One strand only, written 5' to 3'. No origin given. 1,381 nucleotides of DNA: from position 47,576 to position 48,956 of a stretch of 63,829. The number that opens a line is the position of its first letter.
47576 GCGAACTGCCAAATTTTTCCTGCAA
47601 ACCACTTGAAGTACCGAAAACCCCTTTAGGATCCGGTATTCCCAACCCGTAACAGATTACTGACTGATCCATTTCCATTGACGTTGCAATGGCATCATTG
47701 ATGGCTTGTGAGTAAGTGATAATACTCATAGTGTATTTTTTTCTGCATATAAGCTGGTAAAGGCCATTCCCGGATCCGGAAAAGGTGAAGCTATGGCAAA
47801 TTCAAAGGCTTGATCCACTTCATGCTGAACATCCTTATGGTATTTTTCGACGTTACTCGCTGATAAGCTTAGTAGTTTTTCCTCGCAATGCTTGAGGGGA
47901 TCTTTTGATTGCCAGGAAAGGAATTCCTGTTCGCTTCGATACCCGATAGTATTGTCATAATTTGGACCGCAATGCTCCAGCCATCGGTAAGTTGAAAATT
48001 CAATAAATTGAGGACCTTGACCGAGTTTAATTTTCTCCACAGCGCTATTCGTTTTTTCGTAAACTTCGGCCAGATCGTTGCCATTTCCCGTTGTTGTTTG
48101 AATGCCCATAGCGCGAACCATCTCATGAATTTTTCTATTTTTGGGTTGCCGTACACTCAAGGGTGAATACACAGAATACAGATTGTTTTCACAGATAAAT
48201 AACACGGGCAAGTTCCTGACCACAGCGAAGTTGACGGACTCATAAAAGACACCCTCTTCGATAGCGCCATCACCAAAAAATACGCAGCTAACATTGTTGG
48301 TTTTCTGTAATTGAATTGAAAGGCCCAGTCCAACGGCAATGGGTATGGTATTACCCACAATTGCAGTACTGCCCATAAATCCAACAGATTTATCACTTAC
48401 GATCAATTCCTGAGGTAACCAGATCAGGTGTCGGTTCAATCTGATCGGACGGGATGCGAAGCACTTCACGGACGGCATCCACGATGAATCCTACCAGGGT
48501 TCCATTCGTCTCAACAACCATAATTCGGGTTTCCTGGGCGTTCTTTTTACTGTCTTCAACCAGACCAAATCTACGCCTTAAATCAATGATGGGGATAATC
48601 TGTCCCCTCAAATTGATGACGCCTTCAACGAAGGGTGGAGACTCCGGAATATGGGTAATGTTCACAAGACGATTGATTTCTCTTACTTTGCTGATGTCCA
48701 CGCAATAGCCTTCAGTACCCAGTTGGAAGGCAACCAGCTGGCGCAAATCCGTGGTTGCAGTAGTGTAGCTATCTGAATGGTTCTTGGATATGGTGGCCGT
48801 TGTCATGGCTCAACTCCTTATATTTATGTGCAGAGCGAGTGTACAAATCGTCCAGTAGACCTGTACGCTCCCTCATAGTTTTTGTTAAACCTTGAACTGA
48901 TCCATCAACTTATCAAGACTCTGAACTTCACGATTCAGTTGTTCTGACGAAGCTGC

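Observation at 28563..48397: About 20 kb, 15-gene single-strand glycan operon with no export or lipid-priming genes, next to chemotaxis genes and flagellin: candidate undescribed protein (flagellin) glycosylation system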

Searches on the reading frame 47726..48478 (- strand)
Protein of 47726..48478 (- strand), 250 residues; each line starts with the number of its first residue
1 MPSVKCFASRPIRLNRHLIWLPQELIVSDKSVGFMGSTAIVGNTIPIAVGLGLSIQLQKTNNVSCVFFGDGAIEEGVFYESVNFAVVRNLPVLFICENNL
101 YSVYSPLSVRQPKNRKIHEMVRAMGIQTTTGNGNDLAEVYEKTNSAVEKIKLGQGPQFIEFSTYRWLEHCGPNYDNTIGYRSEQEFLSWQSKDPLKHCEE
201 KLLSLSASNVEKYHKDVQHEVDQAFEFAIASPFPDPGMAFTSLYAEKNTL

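Call 4: search_protein_families(library=pfam, proteins=[window:47726-48478:-])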
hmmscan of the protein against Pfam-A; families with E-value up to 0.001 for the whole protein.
window:47726-48478:- (250 aa): 3 families
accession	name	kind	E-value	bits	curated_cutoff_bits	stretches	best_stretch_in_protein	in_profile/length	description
PF00676.26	E1_dh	-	5.9e-37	127.7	22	1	27-236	89-299/300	Dehydrogenase E1 component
PF02775.26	TPP_enzyme_C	-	0.00031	21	21.9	0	36-102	25-85/151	Thiamine pyrophosphate enzyme, C-terminal TPP binding domain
PF13292.11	DXP_synthase_N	-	0.00084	19.1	21.2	0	42-107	114-179/274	1-deoxy-D-xylulose-5-phosphate synthase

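Call 11: search_protein_families(library=ncbifam, proteins=[window:47726-48478:-], max_evalue=0.00001)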
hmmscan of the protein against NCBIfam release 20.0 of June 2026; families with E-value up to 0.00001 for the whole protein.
window:47726-48478:- (250 aa): 4 families
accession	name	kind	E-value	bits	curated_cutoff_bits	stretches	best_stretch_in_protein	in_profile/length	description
TIGR03182.1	PDH_E1_alph_y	equivalog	2.8e-48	164.4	393.85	1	29-244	100-314/315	pyruvate dehydrogenase (acetyl-transferring) E1 component subunit alpha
TIGR03181.1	PDH_E1_alph_x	equivalog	1.4e-43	149.1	411.35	1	30-248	113-331/341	pyruvate dehydrogenase (acetyl-transferring) E1 component subunit alpha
NF004559.0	PRK05899.2-5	equivalog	1.8e-08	33.1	488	1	37-149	124-236/627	transketolase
NF004558.0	PRK05899.2-4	equivalog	1.2e-06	27.2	788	1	37-163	110-239/651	transketolase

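Call 53: find_homologous_proteins(query=window:47726-48376:-, max_evalue=1e-15)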
Query window:47726-48376:- (216 aa): 7059 proteins with E <= 1e-15 among 7227 candidates; the best 120 are listed.
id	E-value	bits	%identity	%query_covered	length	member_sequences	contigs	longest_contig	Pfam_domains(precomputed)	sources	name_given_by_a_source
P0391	2.8e-142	490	100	100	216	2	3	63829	PF00676.26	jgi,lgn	-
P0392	2.1e-107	376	75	100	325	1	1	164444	PF02775.27,PF00676.26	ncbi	-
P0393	1.1e-105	370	75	98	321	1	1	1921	PF00676.26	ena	-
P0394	7.6e-104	364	73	98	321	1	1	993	PF00676.26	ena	-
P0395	2.5e-102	359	74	98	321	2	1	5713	PF13292.12,PF00676.26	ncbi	-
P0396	2.5e-102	359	74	98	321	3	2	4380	PF13292.12,PF00676.26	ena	-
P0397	1.1e-100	354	72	98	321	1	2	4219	PF00676.26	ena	-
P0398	2.6e-100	353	71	98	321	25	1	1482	PF13292.12,PF00676.26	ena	-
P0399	5.4e-100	352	72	98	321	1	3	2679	PF00676.26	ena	-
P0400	2.0e-99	350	72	98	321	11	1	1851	PF00676.26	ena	-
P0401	3.2e-97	343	68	98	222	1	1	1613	PF00676.26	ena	-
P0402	2.1e-96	340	67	99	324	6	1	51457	PF00676.26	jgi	jgi:TPP-dependent pyruvate/acetoin dehydrogenase alpha subunit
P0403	6.0e-96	338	70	98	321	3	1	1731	PF00676.26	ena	-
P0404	8.2e-96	338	69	98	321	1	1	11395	PF00676.26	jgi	jgi:TPP-dependent pyruvate/acetoin dehydrogenase alpha subunit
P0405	1.9e-95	337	67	98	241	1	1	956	PF00676.26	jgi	-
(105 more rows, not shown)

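Call 54: find_encoding_contigs(protein=P0392, flank=10000, max_places=2)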
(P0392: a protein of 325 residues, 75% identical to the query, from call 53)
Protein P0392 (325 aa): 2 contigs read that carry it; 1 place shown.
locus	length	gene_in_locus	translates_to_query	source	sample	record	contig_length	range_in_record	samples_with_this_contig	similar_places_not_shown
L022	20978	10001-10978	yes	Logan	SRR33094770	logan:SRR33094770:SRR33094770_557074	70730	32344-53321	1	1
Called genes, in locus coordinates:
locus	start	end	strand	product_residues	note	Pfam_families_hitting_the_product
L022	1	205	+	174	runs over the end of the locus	PF05130:FlgN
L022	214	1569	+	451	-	PF22638:FlgK_D1, PF06429:Flg_bbr_C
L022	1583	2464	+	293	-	PF00669:Flagellin_N, PF00700:Flagellin_C (weak)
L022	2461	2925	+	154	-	PF02623:FliW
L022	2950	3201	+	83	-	PF02599:CsrA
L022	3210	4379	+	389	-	PF10609:ParA, PF01656:CbiA, PF13614:AAA_31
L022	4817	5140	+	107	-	-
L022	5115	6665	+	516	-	PF01467:CTP_transf_like, PF00294:PfkB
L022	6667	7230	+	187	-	PF13580:SIS_2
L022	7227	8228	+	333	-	PF01370:Epimerase, PF04321:RmlD_sub_bind (weak), PF16363:GDP_Man_Dehyd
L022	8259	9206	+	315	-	PF01073:3Beta_HSD, PF01370:Epimerase, PF02719:Polysacc_synt_2, PF04321:RmlD_sub_bind, PF05368:NmrA (weak), PF13460:NAD_binding_10, PF16363:GDP_Man_Dehyd, PF07993:NAD_binding_4 (weak)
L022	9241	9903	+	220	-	PF13847:Methyltransf_31, PF08241:Methyltransf_11, PF08242:Methyltransf_12, PF13649:Methyltransf_25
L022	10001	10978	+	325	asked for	PF00676:E1_dh, PF02775:TPP_enzyme_C (faint)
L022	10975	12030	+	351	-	PF02779:Transket_pyr, PF02780:Transketolase_C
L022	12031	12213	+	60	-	-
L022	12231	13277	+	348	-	PF13489:Methyltransf_23, PF13847:Methyltransf_31 (weak), PF08241:Methyltransf_11, PF08242:Methyltransf_12, PF13649:Methyltransf_25 (weak)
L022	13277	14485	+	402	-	PF01041:DegT_DnrJ_EryC1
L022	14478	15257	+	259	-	PF00685:Sulfotransfer_1, PF13469:Sulfotransfer_3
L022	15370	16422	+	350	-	PF08240:ADH_N, PF16912:Glu_dehyd_C (faint), PF00107:ADH_zinc_N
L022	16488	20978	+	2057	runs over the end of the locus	PF08241:Methyltransf_11, PF08242:Methyltransf_12, PF13489:Methyltransf_23, PF13649:Methyltransf_25, PF13847:Methyltransf_31, PF13641:Glyco_tranf_2_3, PF00535:Glycos_transf_2, PF10111:Glyco_tranf_2_2, +18 more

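Call 86: search_protein_families(library=ncbifam, proteins=[L022:5115-6665:+, L022:6667-7230:+, L022:7227-8228:+, L022:8259-9206:+, L022:4817-5140:+], max_evalue=1e-10)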
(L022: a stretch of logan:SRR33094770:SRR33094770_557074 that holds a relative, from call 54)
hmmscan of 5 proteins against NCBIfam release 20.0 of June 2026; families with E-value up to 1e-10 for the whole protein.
L022:5115-6665:+ (516 aa): 5 families
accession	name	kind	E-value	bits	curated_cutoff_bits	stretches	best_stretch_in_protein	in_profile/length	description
NF008454.0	PRK11316.1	equivalog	1.8e-51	175.3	521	2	197-507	5-308/475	bifunctional D-glycero-beta-D-manno-heptose-7-phosphate kinase/D-glycero-beta-D-manno-heptose 1-phosphate adenylyltransferase HldE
TIGR02198.1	rfaE_dom_I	equivalog_domain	7.5e-39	133.7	345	1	199-503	4-307/315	D-glycero-beta-D-manno-heptose-7-phosphate kinase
TIGR02199.1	rfaE_dom_II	equivalog_domain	9.3e-30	103.4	181.5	1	28-167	4-139/144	D-glycero-beta-D-manno-heptose 1-phosphate adenylyltransferase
TIGR00125.1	cyt_tran_rel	domain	5.5e-13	48.9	27.7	1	38-101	2-64/65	adenylyltransferase/cytidyltransferase family protein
TIGR01518.1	g3p_cytidyltrns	equivalog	5.4e-11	42.7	165.4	0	40-130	3-94/125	glycerol-3-phosphate cytidylyltransferase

L022:6667-7230:+ (187 aa): 4 families
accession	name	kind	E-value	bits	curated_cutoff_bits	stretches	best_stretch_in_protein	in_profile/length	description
NF010546.0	PRK13936.1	equivalog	9.8e-22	77.7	276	1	6-178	8-188/197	phosphoheptose isomerase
TIGR00441.1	gmhA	equivalog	1.4e-21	77.2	209.45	1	32-177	3-152/154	D-sedoheptulose 7-phosphate isomerase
NF001628.0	PRK00414.1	equivalog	1.6e-17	63.8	265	1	13-168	18-176/192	D-sedoheptulose 7-phosphate isomerase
NF010547.0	PRK13938.1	equivalog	3.9e-16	59.3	320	1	26-178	31-187/196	D-sedoheptulose 7-phosphate isomerase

L022:7227-8228:+ (333 aa): 9 families
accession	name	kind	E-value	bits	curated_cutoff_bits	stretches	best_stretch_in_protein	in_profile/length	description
TIGR01181.1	dTDP_gluc_dehyt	equivalog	6.4e-57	193.1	365.1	1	6-319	1-315/321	dTDP-glucose 4,6-dehydratase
NF007490.0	PRK10084.1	subfamily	1.1e-33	116.7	649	1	6-319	2-338/361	dTDP-glucose 4,6-dehydratase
NF007582.0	PRK10217.1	equivalog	1.1e-32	113.5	698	1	5-318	2-334/355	dTDP-glucose 4,6-dehydratase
TIGR04180.1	EDH_00030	hypoth_equivalog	2.9e-26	92.2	475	1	7-300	1-294/297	NAD-dependent 4,6-dehydratase LegB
TIGR01179.1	galE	equivalog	1.2e-24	86.8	262.3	1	6-317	1-327/332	UDP-glucose 4-epimerase GalE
TIGR02622.1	CDP_4_6_dhtase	equivalog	4.3e-24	85.3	278.45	1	4-316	4-331/352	CDP-glucose 4,6-dehydratase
TIGR01472.1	gmd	equivalog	1.2e-17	64.2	415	1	5-268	1-272/342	GDP-mannose 4,6-dehydratase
NF008872.0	PRK11908.1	equivalog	7.9e-13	48.2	294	1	5-259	2-266/349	bifunctional UDP-4-keto-pentose/UDP-xylose synthase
NF011728.1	PRK15181.1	equivalog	7.8e-11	41.6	760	0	4-240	15-255/348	Vi polysaccharide biosynthesis UDP-N-acetylglucosaminuronic acid C-4 epimerase TviC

L022:8259-9206:+ (315 aa): 7 families
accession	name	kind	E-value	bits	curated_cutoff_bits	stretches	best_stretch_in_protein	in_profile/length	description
TIGR01179.1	galE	equivalog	3.4e-25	88.6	262.3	1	2-206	1-215/332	UDP-glucose 4-epimerase GalE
TIGR01181.1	dTDP_gluc_dehyt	equivalog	1.8e-18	66.7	365.1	1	2-292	1-313/321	dTDP-glucose 4,6-dehydratase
TIGR04180.1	EDH_00030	hypoth_equivalog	3.4e-18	65.7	475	1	3-256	1-266/297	NAD-dependent 4,6-dehydratase LegB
TIGR02197.1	heptose_epim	equivalog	1.3e-17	64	274.6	1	3-254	1-268/316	ADP-glyceromanno-heptose 6-epimerase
NF043036.1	ErythonDh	equivalog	9.7e-17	61.1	325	1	1-157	1-169/321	D-erythronate dehydrogenase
TIGR01214.1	rmlD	equivalog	8.8e-16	57.8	224.05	1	2-249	1-229/285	dTDP-4-dehydrorhamnose reductase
TIGR03466.1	HpnA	hypoth_equivalog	6.2e-13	48.3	367.65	1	1-167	1-172/327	hopanoid-associated sugar epimerase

L022:4817-5140:+ (107 aa): 0 families

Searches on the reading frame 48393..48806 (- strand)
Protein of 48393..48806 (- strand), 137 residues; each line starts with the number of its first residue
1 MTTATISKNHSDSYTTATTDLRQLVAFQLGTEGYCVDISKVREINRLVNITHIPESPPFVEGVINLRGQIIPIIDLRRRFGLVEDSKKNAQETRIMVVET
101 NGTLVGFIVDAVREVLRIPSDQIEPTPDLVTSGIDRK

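Call 4: search_protein_families(library=pfam, proteins=[window:48393-48806:-])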
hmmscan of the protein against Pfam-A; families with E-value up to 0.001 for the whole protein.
window:48393-48806:- (137 aa): 1 family
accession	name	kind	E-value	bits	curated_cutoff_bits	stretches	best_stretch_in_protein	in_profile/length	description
PF01584.24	CheW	-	2.4e-34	118.4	23.5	1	23-127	1-103/138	CheW-like domain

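Call 56: search_solved_structures(query=window:48396-48806:-, max_evalue=0.00001, show_alignments=1)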
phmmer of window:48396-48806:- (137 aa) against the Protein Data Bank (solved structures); distinct sequences matched with E-value up to 0.00001: 6.
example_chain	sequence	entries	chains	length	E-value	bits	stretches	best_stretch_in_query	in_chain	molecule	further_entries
2qdl_A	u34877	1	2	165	1.9e-27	98.5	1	22-131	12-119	Chemotaxis signal transduction protein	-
2ho9_A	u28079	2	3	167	1e-20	76.8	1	22-130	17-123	Chemotaxis protein cheW | CheW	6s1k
8c5v_E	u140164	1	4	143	1.1e-20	76.7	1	23-130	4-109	Chemotaxis protein CheW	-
4jpb_W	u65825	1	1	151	5.4e-16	61.5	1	23-126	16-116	Chemotaxis protein CheW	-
1k0s_A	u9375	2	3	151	6.6e-16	61.3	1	23-126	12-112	CHEMOTAXIS PROTEIN CHEW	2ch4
3ja6_A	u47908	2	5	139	8e-16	61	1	24-126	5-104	Chemotaxis protein CheW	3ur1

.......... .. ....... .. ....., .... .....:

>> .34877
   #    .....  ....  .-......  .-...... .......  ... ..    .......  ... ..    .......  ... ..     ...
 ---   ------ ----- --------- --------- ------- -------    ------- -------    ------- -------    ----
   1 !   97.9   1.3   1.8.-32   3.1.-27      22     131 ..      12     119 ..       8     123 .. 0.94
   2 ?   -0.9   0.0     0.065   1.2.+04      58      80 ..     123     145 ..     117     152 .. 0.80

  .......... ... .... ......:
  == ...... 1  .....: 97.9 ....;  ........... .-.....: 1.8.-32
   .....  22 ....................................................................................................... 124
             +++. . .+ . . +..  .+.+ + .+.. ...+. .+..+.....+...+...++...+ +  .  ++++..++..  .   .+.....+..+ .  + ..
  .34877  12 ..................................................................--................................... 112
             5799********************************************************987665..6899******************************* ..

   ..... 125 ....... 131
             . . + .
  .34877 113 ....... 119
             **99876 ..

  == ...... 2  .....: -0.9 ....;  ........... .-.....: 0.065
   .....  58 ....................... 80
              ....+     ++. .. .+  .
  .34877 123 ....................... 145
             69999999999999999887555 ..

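Call 64: find_related_loci(query=window:48396-48806:-, collection=metagenome_contigs, flank=10000)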
Query window:48396-48806:- (137 aa) in metagenome_contigs; peptide patterns used: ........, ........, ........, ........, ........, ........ (x = any residue, [..] = any of these).
332 stretches matched a pattern; 181 encode a relative of the query (tblastn E <= 1e-3); the best 80 are kept; 80 distinct loci.
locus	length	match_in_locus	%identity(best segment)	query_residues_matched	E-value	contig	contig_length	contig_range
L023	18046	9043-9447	77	1-137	1e-64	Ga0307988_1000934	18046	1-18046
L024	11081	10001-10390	76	9-137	1e-60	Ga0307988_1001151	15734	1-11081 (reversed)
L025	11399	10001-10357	76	20-137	1e-55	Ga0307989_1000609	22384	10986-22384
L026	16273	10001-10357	76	20-137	1e-55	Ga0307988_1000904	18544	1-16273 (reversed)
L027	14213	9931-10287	47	12-132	1e-37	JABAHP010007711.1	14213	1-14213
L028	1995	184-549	53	14-135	2e-37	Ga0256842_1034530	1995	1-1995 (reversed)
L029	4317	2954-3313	48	9-129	7e-31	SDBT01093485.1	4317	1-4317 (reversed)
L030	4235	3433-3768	52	23-137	6e-31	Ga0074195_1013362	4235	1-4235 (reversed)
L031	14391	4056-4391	51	23-137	1e-30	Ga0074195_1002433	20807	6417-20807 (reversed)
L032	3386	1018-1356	48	23-137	2e-29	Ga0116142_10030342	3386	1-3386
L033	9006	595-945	48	16-135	2e-29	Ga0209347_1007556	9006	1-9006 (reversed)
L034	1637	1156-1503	44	20-137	9e-29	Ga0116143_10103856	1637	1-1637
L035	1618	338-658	48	23-127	1e-27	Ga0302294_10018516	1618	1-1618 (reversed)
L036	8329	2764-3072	48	27-127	2e-27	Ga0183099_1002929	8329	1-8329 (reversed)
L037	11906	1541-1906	41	13-130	6e-27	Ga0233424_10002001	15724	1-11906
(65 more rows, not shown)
